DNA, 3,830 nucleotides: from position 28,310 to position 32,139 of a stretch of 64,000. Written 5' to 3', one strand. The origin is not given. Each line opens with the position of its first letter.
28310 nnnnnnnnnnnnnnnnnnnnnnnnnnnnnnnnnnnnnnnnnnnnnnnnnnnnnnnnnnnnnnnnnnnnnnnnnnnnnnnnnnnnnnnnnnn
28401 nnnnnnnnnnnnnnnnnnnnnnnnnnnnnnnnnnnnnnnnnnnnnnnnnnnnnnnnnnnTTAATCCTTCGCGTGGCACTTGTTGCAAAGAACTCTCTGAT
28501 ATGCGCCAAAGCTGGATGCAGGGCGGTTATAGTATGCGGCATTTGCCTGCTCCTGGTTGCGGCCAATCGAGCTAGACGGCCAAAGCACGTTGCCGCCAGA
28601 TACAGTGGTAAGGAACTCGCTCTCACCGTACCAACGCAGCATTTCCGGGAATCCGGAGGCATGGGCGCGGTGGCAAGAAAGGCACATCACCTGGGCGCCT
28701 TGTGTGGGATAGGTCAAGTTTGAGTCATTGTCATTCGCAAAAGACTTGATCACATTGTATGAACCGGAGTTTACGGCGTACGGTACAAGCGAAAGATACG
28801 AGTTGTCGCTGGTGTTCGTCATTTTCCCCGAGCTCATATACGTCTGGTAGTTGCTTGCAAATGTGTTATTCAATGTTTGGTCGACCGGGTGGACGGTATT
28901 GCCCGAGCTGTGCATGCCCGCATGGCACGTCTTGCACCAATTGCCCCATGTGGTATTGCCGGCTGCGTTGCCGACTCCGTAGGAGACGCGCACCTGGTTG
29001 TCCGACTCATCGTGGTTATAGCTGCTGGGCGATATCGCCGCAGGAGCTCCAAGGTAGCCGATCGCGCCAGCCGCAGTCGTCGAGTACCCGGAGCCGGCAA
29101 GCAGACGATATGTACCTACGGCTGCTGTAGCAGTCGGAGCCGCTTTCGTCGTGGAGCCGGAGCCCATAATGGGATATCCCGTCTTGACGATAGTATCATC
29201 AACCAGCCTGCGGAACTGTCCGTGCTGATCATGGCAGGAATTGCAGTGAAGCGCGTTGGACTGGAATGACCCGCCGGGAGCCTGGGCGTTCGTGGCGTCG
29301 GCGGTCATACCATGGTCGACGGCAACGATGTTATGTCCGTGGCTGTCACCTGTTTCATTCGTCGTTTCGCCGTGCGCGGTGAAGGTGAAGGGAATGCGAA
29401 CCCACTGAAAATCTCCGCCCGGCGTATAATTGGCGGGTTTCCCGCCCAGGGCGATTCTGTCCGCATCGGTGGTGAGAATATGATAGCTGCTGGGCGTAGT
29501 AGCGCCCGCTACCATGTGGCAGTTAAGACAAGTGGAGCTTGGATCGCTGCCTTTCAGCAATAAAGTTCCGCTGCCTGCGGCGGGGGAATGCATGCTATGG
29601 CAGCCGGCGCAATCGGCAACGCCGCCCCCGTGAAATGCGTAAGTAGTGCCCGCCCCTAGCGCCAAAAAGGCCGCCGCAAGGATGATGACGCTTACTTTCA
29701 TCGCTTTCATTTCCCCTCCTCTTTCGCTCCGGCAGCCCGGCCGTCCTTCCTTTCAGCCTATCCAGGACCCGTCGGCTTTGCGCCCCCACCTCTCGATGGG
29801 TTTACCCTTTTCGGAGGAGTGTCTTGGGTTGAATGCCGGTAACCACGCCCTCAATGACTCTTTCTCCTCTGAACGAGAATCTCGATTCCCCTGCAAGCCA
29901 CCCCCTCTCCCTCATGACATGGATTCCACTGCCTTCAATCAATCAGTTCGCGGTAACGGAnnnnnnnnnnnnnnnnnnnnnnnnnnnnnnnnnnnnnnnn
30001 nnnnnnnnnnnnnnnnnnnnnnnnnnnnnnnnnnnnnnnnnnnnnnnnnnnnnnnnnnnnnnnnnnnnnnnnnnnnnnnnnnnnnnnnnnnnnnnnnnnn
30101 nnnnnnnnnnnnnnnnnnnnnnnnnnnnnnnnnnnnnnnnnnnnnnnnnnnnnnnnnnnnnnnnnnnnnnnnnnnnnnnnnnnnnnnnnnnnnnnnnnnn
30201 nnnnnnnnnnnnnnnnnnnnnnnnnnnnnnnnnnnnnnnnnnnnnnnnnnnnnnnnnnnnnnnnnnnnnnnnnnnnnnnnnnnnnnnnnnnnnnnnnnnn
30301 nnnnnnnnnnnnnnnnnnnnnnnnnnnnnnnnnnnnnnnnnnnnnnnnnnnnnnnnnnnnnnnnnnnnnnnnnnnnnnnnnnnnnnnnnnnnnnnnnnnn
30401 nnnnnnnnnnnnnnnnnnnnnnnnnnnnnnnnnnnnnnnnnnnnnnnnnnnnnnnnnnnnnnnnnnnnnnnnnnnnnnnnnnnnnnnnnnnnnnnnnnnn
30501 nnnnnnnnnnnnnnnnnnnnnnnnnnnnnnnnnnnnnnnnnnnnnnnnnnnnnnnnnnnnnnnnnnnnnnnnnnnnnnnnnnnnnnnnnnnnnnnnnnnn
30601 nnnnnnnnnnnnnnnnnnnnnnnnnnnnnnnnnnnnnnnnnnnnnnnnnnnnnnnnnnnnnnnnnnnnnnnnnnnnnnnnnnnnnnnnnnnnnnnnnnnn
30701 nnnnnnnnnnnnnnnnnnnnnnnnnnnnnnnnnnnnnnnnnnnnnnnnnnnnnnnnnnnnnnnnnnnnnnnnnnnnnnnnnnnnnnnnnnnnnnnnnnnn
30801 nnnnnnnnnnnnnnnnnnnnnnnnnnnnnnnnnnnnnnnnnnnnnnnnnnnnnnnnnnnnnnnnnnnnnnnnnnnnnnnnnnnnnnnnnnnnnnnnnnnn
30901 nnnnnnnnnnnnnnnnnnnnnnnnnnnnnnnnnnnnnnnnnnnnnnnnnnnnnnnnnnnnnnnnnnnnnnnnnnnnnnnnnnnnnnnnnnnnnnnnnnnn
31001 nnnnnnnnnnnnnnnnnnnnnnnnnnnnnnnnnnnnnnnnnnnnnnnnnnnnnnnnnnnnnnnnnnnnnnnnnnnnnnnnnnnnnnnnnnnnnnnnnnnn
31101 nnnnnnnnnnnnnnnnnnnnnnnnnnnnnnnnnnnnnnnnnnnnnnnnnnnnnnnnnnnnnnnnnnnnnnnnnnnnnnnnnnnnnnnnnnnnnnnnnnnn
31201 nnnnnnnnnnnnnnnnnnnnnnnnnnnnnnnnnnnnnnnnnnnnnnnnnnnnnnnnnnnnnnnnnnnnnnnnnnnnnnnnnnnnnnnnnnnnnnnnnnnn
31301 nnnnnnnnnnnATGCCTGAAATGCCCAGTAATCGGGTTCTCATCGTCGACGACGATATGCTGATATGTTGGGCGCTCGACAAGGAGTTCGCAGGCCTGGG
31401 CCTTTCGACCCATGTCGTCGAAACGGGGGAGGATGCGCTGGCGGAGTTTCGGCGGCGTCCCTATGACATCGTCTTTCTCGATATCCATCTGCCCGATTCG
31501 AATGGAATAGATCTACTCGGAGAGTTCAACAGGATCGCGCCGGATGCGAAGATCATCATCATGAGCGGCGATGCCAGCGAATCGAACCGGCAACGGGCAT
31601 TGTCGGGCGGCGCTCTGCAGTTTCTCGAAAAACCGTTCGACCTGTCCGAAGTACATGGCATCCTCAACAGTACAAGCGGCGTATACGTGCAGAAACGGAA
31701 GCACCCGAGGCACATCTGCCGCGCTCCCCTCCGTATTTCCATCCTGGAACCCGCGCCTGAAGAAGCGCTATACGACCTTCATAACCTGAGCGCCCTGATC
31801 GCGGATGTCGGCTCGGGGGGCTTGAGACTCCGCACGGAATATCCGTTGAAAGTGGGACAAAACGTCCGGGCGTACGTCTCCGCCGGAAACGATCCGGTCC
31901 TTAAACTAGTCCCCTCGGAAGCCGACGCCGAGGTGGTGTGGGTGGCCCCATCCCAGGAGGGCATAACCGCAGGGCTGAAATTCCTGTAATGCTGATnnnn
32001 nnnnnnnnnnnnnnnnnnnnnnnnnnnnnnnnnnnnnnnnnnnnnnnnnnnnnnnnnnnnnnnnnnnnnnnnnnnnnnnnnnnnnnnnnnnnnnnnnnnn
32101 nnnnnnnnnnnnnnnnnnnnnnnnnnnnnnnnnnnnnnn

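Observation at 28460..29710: OmcS-family hexahaem cytochrome: candidate extracellular nanowire subunit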

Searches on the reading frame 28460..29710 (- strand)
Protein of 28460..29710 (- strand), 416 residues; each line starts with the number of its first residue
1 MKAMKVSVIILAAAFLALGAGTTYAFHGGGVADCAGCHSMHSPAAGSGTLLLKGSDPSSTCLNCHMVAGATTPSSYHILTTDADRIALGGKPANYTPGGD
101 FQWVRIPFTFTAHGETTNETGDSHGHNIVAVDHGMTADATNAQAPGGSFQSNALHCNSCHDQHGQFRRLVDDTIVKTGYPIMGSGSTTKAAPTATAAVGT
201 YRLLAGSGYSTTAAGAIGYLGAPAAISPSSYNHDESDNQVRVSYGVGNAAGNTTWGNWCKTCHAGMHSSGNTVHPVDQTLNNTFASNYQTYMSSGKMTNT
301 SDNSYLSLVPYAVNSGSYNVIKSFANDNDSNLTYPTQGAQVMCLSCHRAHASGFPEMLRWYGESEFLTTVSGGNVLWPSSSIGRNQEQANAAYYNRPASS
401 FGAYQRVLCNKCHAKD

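Call 3: search_solved_structures(query=window:28460-29710:-, show_alignments=2, max_evalue=0.01)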
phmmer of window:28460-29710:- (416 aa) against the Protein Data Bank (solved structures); distinct sequences matched with E-value up to 0.01: 1.
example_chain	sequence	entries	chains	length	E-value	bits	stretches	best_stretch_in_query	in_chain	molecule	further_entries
6ef8_A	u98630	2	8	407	2.4e-95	323.1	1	26-416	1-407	C-type cytochrome OmcS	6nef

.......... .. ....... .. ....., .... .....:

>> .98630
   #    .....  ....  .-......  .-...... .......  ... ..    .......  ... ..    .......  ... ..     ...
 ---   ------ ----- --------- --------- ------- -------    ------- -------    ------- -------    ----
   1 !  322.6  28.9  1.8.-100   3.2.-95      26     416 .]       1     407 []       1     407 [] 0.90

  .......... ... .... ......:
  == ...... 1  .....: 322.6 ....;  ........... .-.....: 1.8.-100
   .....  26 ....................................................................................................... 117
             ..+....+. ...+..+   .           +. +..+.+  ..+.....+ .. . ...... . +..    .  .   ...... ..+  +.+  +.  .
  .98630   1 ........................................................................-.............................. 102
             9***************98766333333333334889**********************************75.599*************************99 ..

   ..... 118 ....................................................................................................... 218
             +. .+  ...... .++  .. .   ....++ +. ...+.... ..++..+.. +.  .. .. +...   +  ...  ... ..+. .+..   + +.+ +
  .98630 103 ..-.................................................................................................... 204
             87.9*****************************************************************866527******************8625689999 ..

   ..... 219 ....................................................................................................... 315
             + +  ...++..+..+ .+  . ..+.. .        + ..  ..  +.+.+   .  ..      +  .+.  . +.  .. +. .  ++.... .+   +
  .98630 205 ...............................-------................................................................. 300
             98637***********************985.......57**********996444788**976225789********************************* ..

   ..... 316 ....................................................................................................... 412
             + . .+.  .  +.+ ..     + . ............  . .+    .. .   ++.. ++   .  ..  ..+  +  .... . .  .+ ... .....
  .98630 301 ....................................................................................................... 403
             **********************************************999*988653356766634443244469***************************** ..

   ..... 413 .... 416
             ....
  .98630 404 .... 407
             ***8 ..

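Call 4: search_protein_families(library=pfam, proteins=[window:28460-29710:-], max_evalue=1)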
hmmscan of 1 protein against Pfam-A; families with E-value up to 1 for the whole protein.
window:28460-29710:- (416 aa): 6 families
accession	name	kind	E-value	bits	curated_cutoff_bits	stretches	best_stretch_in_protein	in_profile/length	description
PF09699.15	Paired_CXXCH_1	-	1.7e-10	40.9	20.6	3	342-358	8-24/41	Doubled CXXCH motif (Paired_CXXCH_1)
PF14537.11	Cytochrom_c3_2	-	6.2e-06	27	25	0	141-165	46-69/79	Cytochrome c3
PF14522.11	Cytochrome_C7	-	7.9e-05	22.8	24.8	1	31-69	13-52/67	Cytochrome c7 and related cytochrome c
PF13442.11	Cytochrome_CBB3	-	0.00074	20.2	27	1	249-281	4-33/68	Cytochrome C oxidase, cbb3-type, subunit III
PF00034.26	Cytochrom_C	-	0.12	14.1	21.3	0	342-357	8-26/90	Cytochrome c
PF03150.19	CCP_MauG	-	0.78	10.8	25.6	1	151-205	19-67/149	Di-haem cytochrome c peroxidase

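Call 5: search_protein_families(library=ncbifam, proteins=[window:28460-29710:-], max_evalue=1)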
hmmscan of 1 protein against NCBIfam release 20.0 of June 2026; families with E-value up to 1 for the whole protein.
window:28460-29710:- (416 aa): 4 families
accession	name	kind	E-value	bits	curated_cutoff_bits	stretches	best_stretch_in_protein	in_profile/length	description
TIGR01905.1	paired_CXXCH_1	subfamily_domain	4.2e-08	33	25.2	3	340-359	6-25/41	doubled CXXCH domain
TIGR03508.1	decahem_SO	subfamily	1.4e-06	28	192.2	2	322-415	125-221/258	DmsE family decaheme c-type cytochrome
TIGR03153.1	cytochr_NrfH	equivalog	0.028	14.5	134.2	1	8-69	5-63/138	cytochrome c nitrite reductase small subunit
NF041028.1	decahem_GSU2203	exception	0.062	12.5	325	1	33-67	127-157/317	GSU2203 family decaheme c-type cytochrome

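Call 12: find_homologous_proteins(query=window:28460-29710:-, max_evalue=0.00001)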
Query window:28460-29710:- (416 aa): 3764 proteins with E <= 0.00001 among 8000 candidates; the best 120 are listed.
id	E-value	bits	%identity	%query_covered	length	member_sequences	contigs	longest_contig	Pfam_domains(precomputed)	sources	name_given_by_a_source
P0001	3.6e-282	953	100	100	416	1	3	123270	PF09699.16,PF14537.12,PF14522.12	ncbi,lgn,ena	ncbi:MAG: cytochrome C [Deltaproteobacteria bacterium]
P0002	1.7e-207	707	75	100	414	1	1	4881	PF09699.16,PF14537.12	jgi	jgi:predicted CXXCH cytochrome family protein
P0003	3.2e-143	496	56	100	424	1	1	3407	PF09699.16,PF14537.12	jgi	jgi:hypothetical protein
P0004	6.8e-139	481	54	100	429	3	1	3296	PF09699.16,PF14537.12,PF14522.12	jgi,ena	-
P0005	1.4e-137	477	54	100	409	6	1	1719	PF09699.16,PF14537.12,PF22113.2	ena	-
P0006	1.4e-137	477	54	100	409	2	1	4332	PF09699.16,PF14537.12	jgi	jgi:predicted CXXCH cytochrome family protein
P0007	1.7e-137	477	56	100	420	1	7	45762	PF09699.16,PF14537.12,PF14522.12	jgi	jgi:hypothetical protein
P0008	2.6e-137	476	56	100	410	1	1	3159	PF09699.16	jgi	-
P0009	7.1e-137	475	54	100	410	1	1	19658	PF09699.16,PF14537.12,PF14522.12,PF22113.2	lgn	-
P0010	2.1e-136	473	55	100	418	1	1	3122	PF09699.16,PF14537.12,PF14522.12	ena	-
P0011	6.7e-136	472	53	100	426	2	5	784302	PF09699.16,PF14537.12,PF14522.12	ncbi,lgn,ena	-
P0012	9.0e-136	471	56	100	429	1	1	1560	PF09699.16,PF14537.12,PF22113.2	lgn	-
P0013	2.2e-135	470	55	100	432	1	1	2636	PF09699.16,PF14537.12,PF14522.12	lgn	-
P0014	3.0e-135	469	55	100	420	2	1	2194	PF09699.16,PF14537.12,PF14522.12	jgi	-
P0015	3.8e-135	469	54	100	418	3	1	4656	PF09699.16,PF14537.12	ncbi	-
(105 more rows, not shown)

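Call 26: find_encoding_contigs(protein=P0001, flank=10000, max_places=3)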
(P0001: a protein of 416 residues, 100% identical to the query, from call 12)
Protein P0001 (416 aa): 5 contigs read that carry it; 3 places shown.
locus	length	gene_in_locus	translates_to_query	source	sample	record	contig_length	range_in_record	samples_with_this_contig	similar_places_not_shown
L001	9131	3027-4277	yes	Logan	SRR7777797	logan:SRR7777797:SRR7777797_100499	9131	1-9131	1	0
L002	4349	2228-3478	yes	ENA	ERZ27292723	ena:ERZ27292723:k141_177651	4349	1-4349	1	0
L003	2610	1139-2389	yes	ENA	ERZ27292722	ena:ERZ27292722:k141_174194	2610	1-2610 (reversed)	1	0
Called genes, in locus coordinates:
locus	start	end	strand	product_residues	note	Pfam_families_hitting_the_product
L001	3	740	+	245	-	?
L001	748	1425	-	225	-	PF00072:Response_reg, PF07238:PilZ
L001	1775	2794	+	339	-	PF01436:NHL (faint)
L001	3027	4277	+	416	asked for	PF14522:Cytochrome_C7 (faint), PF14537:Cytochrom_c3_2 (faint), PF09699:Paired_CXXCH_1 (faint)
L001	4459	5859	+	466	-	PF10282:Lactonase (faint), PF21783:YNCE, PF25174:Beta-prop_THOC3 (faint)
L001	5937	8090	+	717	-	-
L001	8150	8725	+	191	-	PF05643:GNA1162-like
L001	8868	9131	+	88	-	?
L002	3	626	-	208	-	?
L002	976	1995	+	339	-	PF01436:NHL (faint)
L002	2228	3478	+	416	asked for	PF14522:Cytochrome_C7 (faint), PF14537:Cytochrom_c3_2 (faint), PF09699:Paired_CXXCH_1 (faint)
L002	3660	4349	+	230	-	?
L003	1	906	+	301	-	?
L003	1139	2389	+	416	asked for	PF14522:Cytochrome_C7 (faint), PF14537:Cytochrom_c3_2 (faint), PF09699:Paired_CXXCH_1 (faint)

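Call 45: predict_structure(alignment_id=A1)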
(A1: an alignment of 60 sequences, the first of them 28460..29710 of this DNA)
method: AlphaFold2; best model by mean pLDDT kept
length: 416 residues; sequences in the alignment: 60
mean_pLDDT: 72.3   pTM: 0.77
mean pLDDT of the five models: 72.3, 64.7, 60.8, 58.4, 56.6
residues with pLDDT >= 90: 14; 70-90: 268; 50-70: 79; < 50: 55
segments of 3 or more residues with pLDDT < 50: 21-35, 182-201, 271-274, 349-351, 357-360, 410-416
pLDDT, mean of each block of 10 residues (from residue 1): 85 77 41 55 78 86 79 73 84 72 79 77 74 85 82 86 75 71 43 43 78 89 80 77 84 87 70 60 75 65 61 85 80 74 62 54 66 80 78 81 56 37
secondary structure, 60 per line:
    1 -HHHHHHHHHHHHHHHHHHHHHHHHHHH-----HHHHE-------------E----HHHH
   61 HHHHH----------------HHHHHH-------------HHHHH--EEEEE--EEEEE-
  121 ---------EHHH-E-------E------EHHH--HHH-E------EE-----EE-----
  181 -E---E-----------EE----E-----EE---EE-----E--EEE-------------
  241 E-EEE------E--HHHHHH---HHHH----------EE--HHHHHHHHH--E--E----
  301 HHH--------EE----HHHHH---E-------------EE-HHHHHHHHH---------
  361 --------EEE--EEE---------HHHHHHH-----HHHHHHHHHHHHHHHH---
elements in order: H2-28 H34-37 H57-65 H82-87 H101-105 E108-112 E115-119 E225-227 E243-245 H255-260 H264-267 H282-290 H318-322 H343-351 E369-371 E374-376 H386-392 H398-413

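Call 48: fold_search(model_id=the predicted structure, library=pdb)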
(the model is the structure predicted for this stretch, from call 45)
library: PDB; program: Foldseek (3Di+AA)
matches with E <= 10: 6; with E <= 0.001: 1
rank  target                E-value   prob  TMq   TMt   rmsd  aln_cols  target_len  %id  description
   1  6ef8_A                4.3e-26  1.00  0.78  0.79   4.7       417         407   43  Cryo-EM of the OmcS nanowires from Geobacter sulfurreducens (released 2019-04-10)
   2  6rfr_A                6.2e+00  0.01  0.05  0.03  15.8        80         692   14  Cryo-EM structure of respiratory complex I from Yarrowia lipolytica at 3.2 A resolution (released 2019-12-11)
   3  7xi6_A                6.6e+00  0.02  0.04  0.23   9.8        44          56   18  Crystal structure of C56 from pSSVi (released 2023-04-19)
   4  3cxi_A                7.5e+00  0.02  0.10  0.22   7.0        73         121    7  Structure of BthTX-I complexed with alpha-tocopherol (released 2009-05-05)
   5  1ff9                  9.5e+00  0.02  0.07  0.06   9.7        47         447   19  APO SACCHAROPINE REDUCTASE (released 2000-11-08)
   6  9gja_L                9.5e+00  0.01  0.06  0.08   7.9        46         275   13  Entamoeba histolytica Gal/GalNAc lectin, mode 1 (released 2026-02-11)

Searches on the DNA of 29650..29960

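Call 37: search_rna_families(source=window, start=29650, end=29960, threshold=evalue, max_evalue=1, show_alignments=3)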
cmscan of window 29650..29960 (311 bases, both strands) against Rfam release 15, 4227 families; matches with E-value up to 1: 2.
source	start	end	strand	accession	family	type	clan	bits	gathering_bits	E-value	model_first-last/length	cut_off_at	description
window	29727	29815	-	RF03167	c-di-GMP-I-GGC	Cis-reg; riboswitch;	CL00126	62.6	59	1e-14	1-80/80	no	c-di-GMP-I-GGC riboswitch aptamer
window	29907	29946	-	RF01125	sR4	Gene; snRNA; snoRNA; CD-box;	-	13.9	50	0.77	21-56/56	no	Small nucleolar RNA sR4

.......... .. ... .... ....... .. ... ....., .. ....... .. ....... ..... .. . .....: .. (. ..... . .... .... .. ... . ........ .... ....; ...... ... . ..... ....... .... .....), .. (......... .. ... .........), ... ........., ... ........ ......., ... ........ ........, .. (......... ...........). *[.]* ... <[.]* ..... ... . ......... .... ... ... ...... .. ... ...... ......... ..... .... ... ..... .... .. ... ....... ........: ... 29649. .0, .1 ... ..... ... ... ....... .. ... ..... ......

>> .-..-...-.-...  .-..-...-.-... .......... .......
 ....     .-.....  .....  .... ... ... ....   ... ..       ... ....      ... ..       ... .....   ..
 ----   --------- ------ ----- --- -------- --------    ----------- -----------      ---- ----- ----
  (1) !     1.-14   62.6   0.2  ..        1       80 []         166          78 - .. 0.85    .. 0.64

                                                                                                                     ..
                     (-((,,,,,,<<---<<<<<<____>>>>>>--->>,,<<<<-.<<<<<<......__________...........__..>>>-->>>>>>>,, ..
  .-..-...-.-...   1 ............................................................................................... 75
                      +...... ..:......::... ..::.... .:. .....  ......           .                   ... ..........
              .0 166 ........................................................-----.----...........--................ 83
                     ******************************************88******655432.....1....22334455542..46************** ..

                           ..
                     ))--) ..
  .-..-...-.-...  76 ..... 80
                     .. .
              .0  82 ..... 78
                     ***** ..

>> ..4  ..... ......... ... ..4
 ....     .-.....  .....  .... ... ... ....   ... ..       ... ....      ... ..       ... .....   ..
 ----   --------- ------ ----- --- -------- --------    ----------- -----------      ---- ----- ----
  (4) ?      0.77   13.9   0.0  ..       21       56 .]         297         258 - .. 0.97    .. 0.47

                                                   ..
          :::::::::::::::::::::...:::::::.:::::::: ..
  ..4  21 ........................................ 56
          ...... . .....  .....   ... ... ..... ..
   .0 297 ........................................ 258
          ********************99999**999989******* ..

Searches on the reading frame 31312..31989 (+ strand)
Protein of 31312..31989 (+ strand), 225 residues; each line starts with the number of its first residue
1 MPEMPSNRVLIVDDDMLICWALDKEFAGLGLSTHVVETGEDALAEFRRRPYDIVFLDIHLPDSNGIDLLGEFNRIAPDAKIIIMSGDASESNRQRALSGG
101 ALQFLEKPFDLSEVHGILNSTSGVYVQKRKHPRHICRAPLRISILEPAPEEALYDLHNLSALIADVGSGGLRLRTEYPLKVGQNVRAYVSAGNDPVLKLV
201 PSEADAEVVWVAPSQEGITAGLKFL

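Call 47: search_protein_families(library=pfam, proteins=[window:31312-31989:+], max_evalue=0.00001)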
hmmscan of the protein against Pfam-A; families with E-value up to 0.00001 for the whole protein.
window:31312-31989:+ (225 aa): 2 families
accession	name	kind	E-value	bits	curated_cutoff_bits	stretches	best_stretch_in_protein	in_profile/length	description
PF00072.30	Response_reg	-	1.8e-23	83.3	30.2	1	9-117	1-109/111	Response regulator receiver domain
PF07238.19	PilZ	-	8.6e-09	36.1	22.5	1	127-224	1-85/102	PilZ domain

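Call 49: search_protein_families(library=ncbifam, proteins=[window:31312-31989:+], max_evalue=0.00001)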
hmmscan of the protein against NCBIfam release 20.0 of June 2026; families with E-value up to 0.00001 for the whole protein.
window:31312-31989:+ (225 aa): 71 families (the best 25 are shown)
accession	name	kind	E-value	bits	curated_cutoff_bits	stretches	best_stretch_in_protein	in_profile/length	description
TIGR01818.1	ntrC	equivalog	1.1e-19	70.6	558.6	1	9-124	1-116/463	nitrogen regulation protein NR(I)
NF008469.0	PRK11361.1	equivalog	2.1e-18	66.3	714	1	5-122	3-120/461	acetoacetate metabolism transcriptional regulator AtoC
NF008176.1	PRK10923.1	equivalog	2e-16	59.6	620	1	7-135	4-131/469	nitrogen regulation protein NR(I)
NF045991.1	RespRegCtrARhodob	equivalog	1.2e-14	54.6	350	1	8-114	2-108/224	response regulator transcription factor CtrA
NF007689.0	PRK10365.1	equivalog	2.4e-14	53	760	1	9-119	8-118/441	sigma-54-dependent response regulator transcription factor ZraR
TIGR02956.1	TMAO_torS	equivalog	5.2e-14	51.3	676.5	1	3-120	698-818/967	TMAO reductase system sensor histidine kinase/response regulator TorS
NF000402.1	vanR-B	exception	3.3e-13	49.6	480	1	6-112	2-107/219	vancomycin resistance response regulator transcription factor VanR-B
NF053512.1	nitric_RR_NosR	exception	4.8e-13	48.9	400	1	9-124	1-117/422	response regulator c-di-GMP phosphodiesterase, NosR family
NF033791.1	ActR_PrrA_rreg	equivalog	7.2e-13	48.9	250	1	8-132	3-127/173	ActR/PrrA/RegA family redox response regulator transcription factor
TIGR02915.1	PEP_resp_reg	equivalog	7.5e-13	48.1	502.6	1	9-120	1-115/445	PEP-CTERM-box response regulator transcription factor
NF041946.1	LuxO_transreg_Vib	equivalog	1.2e-12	47.4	800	1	26-114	16-104/463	quorum-sensing sigma-54 dependent transcriptional regulator LuxO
NF051850.1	RespRegRprY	equivalog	1.3e-12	47.7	370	1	8-115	6-113/234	response regulator transcription factor RprY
NF007928.2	PRK10643.1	equivalog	2.3e-12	47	330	1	8-116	2-110/216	two-component system response regulator PmrA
NF007663.1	PRK10336.1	equivalog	3.9e-12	46.4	345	1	8-119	2-113/219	quorum sensing response regulator transcription factor QseB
NF008034.0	PRK10766.1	equivalog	3.9e-12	46.2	275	1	7-114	3-109/231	two-component system response regulator TorR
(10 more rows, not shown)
